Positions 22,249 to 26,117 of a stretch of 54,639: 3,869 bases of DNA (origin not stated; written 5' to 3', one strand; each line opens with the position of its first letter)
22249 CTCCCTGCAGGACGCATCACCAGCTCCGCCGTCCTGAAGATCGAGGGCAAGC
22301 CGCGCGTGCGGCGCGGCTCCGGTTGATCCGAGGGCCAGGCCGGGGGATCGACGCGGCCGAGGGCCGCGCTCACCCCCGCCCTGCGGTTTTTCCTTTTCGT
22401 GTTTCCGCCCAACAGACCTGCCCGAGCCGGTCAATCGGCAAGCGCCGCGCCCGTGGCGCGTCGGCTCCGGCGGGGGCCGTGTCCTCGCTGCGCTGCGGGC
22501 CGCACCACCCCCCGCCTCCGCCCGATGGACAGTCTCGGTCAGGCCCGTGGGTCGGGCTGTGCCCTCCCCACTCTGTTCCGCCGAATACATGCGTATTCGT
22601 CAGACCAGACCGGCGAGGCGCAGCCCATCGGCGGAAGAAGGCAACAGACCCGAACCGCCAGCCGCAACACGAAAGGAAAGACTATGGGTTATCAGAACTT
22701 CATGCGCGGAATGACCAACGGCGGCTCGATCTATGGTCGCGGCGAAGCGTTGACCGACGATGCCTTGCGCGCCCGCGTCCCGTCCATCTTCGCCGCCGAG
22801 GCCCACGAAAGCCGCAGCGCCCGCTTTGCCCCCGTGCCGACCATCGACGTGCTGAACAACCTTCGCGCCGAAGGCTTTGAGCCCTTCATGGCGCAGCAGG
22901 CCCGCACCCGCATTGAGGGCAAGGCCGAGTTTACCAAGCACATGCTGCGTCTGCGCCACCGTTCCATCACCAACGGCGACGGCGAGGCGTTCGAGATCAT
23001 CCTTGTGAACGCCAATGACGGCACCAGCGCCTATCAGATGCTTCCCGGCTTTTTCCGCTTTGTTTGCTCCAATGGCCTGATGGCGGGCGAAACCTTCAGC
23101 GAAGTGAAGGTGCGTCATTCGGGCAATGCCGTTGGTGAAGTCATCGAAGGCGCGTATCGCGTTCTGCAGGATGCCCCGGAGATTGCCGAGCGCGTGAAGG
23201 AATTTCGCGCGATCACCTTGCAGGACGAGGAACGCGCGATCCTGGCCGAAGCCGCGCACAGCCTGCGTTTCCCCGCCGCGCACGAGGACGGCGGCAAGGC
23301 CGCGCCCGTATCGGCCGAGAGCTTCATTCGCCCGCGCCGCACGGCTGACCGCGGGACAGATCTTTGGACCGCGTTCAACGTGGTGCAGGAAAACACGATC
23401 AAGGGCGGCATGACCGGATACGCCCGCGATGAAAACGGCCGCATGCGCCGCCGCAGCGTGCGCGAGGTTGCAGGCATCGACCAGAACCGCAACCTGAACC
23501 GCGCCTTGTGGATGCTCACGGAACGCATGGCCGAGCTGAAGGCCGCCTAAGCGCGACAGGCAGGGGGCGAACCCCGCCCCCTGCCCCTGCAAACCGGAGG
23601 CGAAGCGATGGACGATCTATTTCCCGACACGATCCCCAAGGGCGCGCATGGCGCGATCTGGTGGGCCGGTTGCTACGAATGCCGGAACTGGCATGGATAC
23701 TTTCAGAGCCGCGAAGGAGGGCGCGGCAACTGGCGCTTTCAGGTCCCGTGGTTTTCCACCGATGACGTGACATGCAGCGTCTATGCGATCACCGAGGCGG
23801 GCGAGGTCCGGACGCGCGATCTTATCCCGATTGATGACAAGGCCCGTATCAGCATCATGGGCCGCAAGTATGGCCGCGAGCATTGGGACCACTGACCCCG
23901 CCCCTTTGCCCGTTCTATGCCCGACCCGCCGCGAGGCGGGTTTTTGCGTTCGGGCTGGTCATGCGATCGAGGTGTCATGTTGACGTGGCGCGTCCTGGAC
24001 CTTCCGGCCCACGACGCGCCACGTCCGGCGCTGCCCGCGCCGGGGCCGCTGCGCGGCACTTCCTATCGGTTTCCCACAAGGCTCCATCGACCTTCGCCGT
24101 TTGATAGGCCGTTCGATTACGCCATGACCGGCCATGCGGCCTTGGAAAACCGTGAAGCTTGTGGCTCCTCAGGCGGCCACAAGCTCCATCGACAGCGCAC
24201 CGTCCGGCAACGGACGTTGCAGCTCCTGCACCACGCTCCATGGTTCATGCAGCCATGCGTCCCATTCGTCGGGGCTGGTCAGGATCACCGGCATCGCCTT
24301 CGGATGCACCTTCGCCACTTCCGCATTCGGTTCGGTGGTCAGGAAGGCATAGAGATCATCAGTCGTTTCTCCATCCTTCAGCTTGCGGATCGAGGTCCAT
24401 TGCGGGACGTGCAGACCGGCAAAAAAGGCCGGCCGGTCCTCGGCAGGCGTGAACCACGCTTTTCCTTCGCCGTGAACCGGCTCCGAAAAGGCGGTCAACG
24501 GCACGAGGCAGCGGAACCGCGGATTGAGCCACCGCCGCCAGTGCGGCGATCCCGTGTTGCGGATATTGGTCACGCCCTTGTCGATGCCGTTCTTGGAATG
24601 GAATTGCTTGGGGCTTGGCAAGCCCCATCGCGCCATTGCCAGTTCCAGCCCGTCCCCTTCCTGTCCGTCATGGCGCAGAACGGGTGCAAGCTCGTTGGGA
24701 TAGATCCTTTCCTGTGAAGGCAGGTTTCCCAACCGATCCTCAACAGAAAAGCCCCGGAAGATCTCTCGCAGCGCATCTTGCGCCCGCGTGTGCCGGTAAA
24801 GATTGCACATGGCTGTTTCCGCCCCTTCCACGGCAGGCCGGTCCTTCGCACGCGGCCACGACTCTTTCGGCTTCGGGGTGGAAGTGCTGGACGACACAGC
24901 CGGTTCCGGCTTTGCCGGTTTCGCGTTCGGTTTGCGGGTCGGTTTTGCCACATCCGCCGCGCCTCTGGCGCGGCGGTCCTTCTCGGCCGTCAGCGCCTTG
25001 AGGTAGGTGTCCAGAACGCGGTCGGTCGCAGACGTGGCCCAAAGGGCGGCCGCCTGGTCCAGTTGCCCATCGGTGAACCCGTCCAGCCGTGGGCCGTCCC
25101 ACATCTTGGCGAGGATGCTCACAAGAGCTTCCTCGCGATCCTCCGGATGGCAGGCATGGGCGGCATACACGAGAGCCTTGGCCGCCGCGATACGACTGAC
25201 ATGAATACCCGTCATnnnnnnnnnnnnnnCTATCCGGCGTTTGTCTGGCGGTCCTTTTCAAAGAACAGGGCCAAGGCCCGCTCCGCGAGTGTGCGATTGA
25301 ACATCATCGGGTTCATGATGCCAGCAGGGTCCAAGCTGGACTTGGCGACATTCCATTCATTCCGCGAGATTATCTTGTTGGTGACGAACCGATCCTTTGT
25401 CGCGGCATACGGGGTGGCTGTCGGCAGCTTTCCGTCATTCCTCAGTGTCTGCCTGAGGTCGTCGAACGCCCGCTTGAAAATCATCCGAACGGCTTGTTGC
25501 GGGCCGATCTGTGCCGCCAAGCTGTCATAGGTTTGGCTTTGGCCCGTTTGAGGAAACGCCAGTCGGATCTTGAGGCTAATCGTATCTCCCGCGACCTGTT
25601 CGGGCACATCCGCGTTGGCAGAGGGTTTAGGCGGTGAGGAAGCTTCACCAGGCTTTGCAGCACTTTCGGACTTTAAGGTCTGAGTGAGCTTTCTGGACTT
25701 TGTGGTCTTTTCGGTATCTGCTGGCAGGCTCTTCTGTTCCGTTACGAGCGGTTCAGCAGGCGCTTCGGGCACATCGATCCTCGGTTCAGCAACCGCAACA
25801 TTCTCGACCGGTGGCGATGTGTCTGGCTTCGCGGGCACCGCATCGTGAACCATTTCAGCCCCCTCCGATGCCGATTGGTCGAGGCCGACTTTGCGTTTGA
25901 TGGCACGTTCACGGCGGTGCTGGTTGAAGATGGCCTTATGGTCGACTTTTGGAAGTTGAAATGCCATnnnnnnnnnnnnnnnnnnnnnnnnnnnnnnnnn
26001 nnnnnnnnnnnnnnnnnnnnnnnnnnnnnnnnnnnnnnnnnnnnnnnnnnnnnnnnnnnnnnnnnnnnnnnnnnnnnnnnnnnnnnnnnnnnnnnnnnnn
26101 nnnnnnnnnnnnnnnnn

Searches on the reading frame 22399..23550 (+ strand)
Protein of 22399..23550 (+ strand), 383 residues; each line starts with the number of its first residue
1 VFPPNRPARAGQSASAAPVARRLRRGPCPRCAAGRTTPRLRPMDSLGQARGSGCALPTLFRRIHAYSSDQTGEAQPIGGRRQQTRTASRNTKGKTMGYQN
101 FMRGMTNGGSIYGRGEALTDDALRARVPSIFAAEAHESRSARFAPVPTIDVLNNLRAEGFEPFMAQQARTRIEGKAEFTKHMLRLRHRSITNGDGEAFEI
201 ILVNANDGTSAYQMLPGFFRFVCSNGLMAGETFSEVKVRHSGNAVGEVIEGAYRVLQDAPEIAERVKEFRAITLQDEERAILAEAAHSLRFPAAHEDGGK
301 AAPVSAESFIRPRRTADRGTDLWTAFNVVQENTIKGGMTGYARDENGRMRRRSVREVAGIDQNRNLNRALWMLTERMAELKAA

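Call 7: search_protein_families(library=pfam, proteins=[window:22399-23550:+], max_evalue=0.01)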
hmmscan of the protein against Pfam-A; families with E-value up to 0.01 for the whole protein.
window:22399-23550:+ (383 aa): 1 family
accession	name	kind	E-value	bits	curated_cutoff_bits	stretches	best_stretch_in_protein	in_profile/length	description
PF06067.16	DUF932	-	6e-47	160.8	23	1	135-371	1-227/227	Domain of unknown function (DUF932)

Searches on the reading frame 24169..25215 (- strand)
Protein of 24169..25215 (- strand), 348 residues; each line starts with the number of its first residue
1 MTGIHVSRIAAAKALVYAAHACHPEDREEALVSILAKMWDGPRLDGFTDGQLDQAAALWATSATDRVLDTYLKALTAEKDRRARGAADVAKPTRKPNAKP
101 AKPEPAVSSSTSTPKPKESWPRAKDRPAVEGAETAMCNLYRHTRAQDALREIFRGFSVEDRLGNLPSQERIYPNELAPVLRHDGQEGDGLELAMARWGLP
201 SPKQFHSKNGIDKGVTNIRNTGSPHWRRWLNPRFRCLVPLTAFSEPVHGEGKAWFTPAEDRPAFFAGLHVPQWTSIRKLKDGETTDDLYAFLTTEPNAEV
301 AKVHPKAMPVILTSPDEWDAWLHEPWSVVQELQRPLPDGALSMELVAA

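Call 7: search_protein_families(library=pfam, proteins=[window:24169-25215:-], max_evalue=0.01)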
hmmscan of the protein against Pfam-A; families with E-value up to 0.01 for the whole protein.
window:24169-25215:- (348 aa): 1 family
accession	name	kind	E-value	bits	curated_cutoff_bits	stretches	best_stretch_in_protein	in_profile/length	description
PF02586.19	SRAP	-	2.8e-20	73.2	27.1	1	136-346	1-207/214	SOS response associated peptidase (SRAP)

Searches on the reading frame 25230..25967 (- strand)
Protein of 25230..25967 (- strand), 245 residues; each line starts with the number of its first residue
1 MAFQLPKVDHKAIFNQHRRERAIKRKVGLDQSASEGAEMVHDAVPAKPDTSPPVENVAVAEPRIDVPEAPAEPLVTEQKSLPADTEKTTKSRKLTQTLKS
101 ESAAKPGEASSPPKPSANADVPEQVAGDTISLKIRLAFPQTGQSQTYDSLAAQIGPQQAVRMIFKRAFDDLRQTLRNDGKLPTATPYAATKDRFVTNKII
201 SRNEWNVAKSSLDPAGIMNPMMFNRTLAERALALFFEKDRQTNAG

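Call 7: search_protein_families(library=pfam, proteins=[window:25230-25967:-], max_evalue=0.01)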
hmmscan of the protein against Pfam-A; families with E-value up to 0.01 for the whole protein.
window:25230-25967:- (245 aa): 1 family
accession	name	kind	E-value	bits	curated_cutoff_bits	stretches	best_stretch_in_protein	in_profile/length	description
PF07181.17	VirC2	-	1.2e-06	28.5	25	1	124-240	76-198/202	VirC2 protein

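Call 30: search_solved_structures(query=window:25230-25967:-, max_evalue=1, show_alignments=1)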
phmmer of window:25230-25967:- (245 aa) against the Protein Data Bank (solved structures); distinct sequences matched with E-value up to 1: 1.
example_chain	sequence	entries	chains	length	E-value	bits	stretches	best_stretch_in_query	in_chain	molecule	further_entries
2rh3_A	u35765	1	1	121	1e-07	35.4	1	140-243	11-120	Protein virC2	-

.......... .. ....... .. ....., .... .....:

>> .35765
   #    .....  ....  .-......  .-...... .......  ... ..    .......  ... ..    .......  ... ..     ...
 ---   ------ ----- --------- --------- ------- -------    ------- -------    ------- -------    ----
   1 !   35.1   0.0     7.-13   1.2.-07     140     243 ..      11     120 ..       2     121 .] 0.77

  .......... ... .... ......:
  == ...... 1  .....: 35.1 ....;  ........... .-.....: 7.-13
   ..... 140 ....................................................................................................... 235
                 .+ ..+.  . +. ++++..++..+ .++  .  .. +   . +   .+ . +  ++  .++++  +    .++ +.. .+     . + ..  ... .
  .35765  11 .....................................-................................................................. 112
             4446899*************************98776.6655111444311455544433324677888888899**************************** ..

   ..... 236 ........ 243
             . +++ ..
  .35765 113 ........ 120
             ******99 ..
